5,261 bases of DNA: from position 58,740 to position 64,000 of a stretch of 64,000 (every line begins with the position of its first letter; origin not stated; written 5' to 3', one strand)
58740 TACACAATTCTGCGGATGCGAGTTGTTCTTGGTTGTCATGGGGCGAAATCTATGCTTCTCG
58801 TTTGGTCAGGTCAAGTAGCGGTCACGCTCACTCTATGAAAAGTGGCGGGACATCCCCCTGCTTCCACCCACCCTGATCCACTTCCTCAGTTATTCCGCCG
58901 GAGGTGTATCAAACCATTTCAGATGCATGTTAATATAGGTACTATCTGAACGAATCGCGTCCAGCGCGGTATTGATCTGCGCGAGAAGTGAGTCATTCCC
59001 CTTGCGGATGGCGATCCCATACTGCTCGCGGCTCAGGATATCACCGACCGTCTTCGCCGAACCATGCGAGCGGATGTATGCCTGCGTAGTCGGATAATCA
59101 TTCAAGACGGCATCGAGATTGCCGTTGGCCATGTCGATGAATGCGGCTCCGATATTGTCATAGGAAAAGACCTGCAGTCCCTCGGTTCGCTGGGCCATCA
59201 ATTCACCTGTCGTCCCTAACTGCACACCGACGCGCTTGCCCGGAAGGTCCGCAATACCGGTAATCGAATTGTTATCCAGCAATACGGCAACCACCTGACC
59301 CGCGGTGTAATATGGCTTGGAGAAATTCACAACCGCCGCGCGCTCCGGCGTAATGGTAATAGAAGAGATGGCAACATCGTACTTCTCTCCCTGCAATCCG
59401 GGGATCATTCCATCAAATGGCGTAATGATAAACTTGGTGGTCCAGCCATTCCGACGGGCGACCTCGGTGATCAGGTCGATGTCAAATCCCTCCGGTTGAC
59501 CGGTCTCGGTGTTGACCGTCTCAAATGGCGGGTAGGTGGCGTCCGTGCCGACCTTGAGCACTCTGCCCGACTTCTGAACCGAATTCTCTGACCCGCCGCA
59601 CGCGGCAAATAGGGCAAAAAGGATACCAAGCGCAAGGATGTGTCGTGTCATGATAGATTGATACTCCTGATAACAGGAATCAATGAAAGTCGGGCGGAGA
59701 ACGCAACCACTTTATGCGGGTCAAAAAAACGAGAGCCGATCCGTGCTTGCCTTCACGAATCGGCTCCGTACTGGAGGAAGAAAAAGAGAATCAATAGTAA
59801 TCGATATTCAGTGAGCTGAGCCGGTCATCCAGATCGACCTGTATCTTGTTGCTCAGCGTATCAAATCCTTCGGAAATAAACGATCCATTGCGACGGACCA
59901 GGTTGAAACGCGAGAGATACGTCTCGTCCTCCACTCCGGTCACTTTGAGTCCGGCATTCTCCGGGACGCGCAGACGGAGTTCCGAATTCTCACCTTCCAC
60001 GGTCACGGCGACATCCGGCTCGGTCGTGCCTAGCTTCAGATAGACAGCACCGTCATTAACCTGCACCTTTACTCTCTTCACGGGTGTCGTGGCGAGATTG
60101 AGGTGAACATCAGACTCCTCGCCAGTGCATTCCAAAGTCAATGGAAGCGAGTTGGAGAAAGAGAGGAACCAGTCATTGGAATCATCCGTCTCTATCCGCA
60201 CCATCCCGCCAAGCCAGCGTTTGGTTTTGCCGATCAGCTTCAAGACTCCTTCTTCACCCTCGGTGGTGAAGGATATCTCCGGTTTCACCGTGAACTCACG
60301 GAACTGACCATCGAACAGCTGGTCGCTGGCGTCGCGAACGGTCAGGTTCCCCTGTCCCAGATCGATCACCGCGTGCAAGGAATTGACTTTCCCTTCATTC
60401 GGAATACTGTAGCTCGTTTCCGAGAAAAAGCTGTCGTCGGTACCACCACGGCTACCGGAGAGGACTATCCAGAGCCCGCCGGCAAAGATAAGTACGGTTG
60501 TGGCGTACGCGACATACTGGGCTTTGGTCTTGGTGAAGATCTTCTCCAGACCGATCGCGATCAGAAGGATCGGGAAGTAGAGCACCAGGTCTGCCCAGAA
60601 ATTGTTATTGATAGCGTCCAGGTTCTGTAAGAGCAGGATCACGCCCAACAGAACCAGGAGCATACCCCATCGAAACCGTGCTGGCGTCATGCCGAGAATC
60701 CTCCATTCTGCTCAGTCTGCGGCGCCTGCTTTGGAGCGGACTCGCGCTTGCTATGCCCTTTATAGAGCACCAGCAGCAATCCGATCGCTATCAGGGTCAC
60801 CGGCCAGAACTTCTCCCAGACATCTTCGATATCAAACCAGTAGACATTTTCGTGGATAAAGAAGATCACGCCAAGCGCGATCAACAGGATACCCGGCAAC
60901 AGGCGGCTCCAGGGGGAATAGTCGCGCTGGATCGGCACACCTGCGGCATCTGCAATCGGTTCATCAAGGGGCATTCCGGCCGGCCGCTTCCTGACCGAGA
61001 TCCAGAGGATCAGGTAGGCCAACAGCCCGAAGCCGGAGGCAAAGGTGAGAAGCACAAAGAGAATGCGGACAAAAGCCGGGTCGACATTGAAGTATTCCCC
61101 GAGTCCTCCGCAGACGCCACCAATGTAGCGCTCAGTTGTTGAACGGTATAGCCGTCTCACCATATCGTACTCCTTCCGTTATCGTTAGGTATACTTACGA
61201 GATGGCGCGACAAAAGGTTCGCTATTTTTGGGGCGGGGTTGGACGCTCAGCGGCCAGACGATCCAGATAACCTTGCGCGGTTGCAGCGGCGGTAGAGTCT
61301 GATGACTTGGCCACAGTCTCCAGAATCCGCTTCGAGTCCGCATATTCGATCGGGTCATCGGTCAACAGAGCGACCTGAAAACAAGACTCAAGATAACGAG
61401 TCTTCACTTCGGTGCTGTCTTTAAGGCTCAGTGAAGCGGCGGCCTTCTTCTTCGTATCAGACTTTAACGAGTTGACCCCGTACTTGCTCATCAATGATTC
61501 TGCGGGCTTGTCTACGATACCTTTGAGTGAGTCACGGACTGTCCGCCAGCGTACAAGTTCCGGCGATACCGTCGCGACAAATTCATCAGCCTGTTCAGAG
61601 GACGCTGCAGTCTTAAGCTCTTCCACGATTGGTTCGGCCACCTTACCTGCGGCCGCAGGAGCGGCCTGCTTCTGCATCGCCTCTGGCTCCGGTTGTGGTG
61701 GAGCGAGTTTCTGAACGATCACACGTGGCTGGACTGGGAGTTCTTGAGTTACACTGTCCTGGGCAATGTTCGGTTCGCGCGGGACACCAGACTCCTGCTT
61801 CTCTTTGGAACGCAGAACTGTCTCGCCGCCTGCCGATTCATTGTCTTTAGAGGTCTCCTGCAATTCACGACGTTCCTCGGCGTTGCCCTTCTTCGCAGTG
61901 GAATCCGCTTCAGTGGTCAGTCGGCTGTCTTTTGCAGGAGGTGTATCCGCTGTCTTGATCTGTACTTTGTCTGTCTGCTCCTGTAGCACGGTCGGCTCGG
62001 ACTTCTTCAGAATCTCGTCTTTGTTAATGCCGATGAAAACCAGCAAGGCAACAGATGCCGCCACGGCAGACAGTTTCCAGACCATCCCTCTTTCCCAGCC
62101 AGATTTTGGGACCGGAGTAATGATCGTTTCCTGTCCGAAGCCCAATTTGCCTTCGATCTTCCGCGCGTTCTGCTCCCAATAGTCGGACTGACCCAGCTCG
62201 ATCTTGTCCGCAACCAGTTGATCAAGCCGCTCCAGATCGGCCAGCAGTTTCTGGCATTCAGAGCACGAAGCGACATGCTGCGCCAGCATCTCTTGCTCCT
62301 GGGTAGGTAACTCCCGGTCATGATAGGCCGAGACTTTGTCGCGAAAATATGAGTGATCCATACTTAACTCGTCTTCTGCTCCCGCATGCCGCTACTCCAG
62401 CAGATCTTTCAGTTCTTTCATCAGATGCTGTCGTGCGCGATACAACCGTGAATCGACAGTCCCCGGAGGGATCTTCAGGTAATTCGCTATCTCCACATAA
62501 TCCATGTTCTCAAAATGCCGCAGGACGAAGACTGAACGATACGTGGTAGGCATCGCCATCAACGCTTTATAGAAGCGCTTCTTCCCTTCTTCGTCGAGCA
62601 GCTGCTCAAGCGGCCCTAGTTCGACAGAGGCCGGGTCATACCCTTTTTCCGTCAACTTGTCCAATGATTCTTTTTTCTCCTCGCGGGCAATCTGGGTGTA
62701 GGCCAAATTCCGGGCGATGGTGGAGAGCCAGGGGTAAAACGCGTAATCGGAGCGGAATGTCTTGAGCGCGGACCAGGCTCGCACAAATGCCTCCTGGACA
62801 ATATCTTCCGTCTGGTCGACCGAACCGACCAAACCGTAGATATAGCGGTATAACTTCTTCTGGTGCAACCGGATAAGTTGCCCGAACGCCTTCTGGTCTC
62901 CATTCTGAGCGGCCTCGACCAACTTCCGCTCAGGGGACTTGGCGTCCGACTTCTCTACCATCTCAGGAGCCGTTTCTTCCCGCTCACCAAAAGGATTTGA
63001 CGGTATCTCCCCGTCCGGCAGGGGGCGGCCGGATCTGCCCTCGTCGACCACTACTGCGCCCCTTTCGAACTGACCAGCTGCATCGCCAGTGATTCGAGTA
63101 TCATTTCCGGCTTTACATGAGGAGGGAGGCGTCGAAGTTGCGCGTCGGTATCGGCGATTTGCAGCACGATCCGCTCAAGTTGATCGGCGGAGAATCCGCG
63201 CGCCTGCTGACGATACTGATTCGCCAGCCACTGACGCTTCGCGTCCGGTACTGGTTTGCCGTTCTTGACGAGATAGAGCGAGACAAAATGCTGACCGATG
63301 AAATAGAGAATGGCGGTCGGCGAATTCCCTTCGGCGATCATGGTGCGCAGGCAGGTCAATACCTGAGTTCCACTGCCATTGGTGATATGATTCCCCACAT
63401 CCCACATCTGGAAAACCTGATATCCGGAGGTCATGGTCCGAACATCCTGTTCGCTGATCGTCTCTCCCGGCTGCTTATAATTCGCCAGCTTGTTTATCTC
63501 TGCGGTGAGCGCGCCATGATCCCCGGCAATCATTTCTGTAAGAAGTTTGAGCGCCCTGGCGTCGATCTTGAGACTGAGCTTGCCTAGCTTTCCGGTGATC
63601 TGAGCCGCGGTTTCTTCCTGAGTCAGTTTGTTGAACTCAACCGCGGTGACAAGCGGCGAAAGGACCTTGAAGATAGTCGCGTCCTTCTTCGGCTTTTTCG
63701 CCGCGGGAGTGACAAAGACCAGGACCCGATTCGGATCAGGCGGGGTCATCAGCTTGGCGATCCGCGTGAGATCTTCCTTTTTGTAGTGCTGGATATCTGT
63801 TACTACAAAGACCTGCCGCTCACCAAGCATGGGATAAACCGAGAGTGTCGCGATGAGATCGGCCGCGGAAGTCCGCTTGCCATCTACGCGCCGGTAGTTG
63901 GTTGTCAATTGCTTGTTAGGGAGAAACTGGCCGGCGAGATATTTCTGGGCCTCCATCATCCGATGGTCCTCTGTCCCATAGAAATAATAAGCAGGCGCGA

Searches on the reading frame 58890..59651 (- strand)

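Call 16: search_protein_families(library=pfam, proteins=[window:58890-59651:-], max_evalue=0.0001)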
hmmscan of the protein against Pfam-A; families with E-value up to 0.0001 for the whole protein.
window:58890-59651:- (253 aa): 2 families
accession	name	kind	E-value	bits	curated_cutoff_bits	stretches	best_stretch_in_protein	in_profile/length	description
PF00497.25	SBP_bac_3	-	1.9e-41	141.3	26.4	1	32-248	1-131/132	Bacterial extracellular solute-binding proteins, family 3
PF10613.14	Lig_chan-Glu_bd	-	1.6e-10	41.6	30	1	51-120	26-108/115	Ligated ion channel L-glutamate- and glycine-binding site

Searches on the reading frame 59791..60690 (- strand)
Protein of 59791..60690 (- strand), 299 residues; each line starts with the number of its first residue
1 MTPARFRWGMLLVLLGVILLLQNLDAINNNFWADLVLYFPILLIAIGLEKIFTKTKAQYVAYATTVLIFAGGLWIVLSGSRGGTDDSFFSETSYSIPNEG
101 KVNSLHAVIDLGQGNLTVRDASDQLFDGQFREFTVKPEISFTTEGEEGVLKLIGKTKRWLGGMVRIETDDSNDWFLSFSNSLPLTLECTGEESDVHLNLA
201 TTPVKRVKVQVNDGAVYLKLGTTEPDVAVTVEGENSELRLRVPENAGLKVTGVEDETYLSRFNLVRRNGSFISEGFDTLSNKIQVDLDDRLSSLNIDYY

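Call 16: search_protein_families(library=pfam, proteins=[window:59791-60690:-], max_evalue=0.0001)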
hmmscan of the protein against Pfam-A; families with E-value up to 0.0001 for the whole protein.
window:59791-60690:- (299 aa): 3 families
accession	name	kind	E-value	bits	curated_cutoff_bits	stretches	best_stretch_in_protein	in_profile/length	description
PF22570.1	LiaF-TM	-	2.7e-09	38.2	27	1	8-75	2-69/98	LiaF transmembrane domain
PF18917.5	LiaI-LiaF-like_TM1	-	7.9e-08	32.7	27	1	8-50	3-41/42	LiaI-LiaF-like transmembrane region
PF17115.11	Toast_rack_N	-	6.6e-05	23.5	22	0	108-187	9-87/92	N-terminal domain of toast_rack, DUF2154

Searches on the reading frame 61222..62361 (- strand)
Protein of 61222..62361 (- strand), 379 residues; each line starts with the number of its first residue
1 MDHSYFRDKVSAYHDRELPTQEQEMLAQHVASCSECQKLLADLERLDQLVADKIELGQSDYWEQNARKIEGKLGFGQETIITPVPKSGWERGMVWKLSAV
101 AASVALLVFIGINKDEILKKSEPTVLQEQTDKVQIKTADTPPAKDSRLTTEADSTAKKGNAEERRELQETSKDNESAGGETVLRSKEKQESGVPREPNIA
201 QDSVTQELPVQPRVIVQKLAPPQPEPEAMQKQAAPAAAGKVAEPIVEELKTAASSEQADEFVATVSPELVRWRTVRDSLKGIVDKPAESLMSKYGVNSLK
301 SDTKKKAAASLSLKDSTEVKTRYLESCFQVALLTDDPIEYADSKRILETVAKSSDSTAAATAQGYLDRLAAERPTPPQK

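Call 16: search_protein_families(library=pfam, proteins=[window:61222-62361:-], max_evalue=0.0001)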
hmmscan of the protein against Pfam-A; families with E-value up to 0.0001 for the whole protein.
window:61222-62361:- (379 aa): 1 family
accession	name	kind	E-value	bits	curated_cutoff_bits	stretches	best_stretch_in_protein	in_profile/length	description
PF13490.11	zf-HC2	-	3e-07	30.8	22.2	1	6-37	4-35/35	Putative zinc-finger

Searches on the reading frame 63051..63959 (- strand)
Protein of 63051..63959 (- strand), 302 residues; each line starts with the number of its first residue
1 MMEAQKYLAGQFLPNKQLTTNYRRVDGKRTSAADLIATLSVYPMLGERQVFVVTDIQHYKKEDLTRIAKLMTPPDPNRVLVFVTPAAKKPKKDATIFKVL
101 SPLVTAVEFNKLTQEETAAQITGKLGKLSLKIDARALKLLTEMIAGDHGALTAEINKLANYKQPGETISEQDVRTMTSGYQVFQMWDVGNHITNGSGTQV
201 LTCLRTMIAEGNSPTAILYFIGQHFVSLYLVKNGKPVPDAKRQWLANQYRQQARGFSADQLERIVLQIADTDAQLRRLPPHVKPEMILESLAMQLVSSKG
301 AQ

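Call 16: search_protein_families(library=pfam, proteins=[window:63051-63959:-], max_evalue=0.0001)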
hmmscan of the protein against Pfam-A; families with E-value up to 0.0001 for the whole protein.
window:63051-63959:- (302 aa): 1 family
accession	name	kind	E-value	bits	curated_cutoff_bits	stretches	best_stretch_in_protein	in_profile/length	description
PF21694.2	DNA_pol3_delta_C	-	2.9e-08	34.2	27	0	244-294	72-120/121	DNA polymerase III delta subunit, C-terminal domain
